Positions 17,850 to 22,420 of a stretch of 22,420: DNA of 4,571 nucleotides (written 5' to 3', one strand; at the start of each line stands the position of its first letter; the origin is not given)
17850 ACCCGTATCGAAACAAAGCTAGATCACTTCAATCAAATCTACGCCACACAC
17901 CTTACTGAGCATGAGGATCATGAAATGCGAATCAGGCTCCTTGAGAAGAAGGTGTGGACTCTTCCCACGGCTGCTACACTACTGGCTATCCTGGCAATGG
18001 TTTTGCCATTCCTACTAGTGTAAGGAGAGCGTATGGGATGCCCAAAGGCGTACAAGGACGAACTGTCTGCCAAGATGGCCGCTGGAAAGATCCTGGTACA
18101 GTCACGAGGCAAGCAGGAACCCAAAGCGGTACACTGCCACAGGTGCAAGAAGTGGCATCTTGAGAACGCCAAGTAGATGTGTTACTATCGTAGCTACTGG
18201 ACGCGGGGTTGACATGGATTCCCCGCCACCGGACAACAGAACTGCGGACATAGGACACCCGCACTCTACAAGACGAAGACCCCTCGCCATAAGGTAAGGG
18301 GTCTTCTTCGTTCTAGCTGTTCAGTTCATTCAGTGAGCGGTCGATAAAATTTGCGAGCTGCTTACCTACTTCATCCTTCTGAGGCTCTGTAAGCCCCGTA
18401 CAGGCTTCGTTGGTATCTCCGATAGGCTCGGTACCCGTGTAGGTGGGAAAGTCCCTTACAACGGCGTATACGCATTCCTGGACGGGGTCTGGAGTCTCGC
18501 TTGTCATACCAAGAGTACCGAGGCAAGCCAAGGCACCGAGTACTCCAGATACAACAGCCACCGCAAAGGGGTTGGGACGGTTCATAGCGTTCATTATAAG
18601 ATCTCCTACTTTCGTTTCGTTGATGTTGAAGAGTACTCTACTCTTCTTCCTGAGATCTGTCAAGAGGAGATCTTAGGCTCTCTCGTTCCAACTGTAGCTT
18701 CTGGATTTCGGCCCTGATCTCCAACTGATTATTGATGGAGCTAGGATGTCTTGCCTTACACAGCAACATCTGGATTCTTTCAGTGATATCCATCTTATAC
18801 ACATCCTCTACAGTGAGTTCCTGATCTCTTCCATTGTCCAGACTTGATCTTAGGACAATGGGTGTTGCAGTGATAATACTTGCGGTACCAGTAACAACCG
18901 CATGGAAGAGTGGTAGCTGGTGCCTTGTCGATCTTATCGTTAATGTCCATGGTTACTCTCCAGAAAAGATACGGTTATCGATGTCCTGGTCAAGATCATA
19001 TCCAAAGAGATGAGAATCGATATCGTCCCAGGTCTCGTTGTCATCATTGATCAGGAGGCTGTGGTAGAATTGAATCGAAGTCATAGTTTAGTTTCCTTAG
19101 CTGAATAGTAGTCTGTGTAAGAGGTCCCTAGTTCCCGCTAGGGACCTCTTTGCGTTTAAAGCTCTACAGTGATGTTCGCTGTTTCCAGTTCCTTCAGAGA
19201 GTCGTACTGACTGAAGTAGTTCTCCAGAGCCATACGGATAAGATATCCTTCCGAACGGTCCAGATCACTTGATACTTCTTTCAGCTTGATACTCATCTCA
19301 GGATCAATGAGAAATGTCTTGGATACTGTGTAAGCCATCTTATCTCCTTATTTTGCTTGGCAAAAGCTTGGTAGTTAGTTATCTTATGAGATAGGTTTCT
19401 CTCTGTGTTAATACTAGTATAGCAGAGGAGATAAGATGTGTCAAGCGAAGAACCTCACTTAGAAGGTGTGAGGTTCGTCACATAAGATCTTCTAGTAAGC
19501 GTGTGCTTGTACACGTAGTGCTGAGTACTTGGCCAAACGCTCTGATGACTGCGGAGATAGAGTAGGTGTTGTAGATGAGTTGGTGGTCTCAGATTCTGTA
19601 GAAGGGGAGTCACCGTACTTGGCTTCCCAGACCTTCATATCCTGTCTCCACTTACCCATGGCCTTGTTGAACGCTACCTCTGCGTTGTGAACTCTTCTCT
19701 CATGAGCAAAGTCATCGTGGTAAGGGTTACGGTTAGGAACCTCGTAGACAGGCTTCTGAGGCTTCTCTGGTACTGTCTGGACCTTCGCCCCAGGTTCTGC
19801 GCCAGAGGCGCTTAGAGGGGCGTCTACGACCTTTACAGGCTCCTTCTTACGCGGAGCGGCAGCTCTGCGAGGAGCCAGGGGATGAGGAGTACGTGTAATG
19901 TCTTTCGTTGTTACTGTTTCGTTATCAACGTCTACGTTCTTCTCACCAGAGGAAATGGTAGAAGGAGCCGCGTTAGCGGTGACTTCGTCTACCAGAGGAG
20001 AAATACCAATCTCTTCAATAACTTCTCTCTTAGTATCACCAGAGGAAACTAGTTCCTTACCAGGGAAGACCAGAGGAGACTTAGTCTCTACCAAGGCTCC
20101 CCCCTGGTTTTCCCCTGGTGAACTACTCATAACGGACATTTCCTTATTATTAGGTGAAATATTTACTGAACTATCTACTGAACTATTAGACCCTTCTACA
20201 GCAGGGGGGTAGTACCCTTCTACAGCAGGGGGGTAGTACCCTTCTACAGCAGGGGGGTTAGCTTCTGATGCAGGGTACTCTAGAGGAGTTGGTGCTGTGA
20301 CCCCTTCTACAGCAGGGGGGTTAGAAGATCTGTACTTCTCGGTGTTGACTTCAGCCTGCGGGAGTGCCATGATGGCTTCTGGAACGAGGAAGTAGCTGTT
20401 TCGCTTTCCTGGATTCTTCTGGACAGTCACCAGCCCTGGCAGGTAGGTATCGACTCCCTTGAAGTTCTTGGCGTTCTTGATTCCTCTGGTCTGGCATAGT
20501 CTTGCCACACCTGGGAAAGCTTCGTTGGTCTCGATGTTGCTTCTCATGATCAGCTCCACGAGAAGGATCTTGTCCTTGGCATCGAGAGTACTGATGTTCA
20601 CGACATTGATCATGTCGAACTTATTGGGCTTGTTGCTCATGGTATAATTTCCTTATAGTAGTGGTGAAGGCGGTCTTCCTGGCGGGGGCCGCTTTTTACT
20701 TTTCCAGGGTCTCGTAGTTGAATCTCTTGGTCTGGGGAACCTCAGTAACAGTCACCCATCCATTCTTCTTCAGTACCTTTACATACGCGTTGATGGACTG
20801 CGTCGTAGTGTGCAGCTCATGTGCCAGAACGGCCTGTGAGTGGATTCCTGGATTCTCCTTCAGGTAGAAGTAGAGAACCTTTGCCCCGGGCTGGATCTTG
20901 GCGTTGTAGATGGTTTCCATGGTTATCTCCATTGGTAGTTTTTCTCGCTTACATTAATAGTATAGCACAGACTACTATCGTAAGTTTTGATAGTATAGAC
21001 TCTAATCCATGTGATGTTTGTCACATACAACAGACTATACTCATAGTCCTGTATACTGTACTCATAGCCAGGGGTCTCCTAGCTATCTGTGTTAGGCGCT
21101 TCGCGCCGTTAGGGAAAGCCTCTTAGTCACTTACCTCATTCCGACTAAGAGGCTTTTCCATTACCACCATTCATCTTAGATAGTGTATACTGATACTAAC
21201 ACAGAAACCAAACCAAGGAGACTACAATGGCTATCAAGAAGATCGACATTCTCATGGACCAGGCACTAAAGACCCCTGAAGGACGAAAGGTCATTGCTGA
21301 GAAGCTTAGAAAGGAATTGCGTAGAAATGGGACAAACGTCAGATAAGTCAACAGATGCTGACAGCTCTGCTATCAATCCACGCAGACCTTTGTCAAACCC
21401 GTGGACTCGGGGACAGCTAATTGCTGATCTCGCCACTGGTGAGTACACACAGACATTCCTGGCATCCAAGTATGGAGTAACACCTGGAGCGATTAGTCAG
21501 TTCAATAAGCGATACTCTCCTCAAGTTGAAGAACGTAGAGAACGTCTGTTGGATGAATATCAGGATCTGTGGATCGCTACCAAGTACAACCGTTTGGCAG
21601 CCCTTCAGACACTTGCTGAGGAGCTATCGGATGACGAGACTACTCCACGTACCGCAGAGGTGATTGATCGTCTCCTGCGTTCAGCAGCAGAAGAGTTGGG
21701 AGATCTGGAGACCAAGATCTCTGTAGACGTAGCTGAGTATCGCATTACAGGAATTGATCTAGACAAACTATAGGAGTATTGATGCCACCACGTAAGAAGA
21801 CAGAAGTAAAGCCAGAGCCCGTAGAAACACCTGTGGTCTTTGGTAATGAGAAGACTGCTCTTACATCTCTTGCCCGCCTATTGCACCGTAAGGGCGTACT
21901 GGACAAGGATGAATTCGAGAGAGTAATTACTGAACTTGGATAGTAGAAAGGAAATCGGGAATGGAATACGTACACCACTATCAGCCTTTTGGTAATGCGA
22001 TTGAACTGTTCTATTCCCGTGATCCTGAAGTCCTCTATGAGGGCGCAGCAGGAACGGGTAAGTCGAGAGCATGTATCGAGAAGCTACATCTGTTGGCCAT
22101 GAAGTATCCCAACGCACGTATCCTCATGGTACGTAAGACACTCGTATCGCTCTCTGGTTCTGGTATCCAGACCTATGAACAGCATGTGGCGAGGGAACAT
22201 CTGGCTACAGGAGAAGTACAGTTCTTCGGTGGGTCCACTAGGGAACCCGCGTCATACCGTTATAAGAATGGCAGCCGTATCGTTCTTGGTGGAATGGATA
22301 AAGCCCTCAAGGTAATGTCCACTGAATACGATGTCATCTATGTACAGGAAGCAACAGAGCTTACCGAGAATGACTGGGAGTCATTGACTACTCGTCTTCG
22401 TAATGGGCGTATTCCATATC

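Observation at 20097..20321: Candidate origin embedded in the rep-like gene: four 20-bp iterons, a 29% GC tract and inverted C-run half-sites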

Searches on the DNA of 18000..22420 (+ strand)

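Call 9: search_dna_similar(query=window:18000-22420:+, collection=phages, mode=distant)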
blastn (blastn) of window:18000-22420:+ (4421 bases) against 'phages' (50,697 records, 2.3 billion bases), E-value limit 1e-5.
No match.

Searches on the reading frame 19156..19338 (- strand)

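Call 10: search_protein_families(library=pfam, proteins=[window:19156-19338:-], max_evalue=0.1)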
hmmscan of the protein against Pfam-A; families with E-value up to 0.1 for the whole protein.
window:19156-19338:- (60 aa): 0 families

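Call 11: search_protein_families(library=phrogs, proteins=[window:19156-19338:-], max_evalue=0.01)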
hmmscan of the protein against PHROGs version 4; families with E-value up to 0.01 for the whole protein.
window:19156-19338:- (60 aa): 2 families
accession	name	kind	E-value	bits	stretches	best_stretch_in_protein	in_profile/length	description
phrog_3180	-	transcription regulation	0.0003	21.7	1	7-47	8-48/50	Arc-like repressor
phrog_7325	-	transcription regulation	0.0018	19.4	1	9-56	61-108/151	CopG-like transcriptional repressor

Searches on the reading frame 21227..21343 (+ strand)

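Call 10: search_protein_families(library=pfam, proteins=[window:21227-21343:+], max_evalue=0.1)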
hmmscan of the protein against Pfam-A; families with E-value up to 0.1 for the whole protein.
window:21227-21343:+ (39 aa): 3 families
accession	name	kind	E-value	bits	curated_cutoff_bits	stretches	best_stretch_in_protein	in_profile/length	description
PF03701.19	UPF0181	-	0.0024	17.9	23.5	1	2-33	16-47/50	Uncharacterised protein family (UPF0181)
PF22167.2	PH0730-like_N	-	0.037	14.6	30.2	1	14-27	12-25/60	PH0730-like, N-terminal domain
PF06414.18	Zeta_toxin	-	0.086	12.7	22.3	1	4-30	94-120/199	Zeta toxin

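Call 11: search_protein_families(library=phrogs, proteins=[window:21227-21343:+], max_evalue=0.01)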
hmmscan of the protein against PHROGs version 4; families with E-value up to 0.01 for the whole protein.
window:21227-21343:+ (39 aa): 0 families
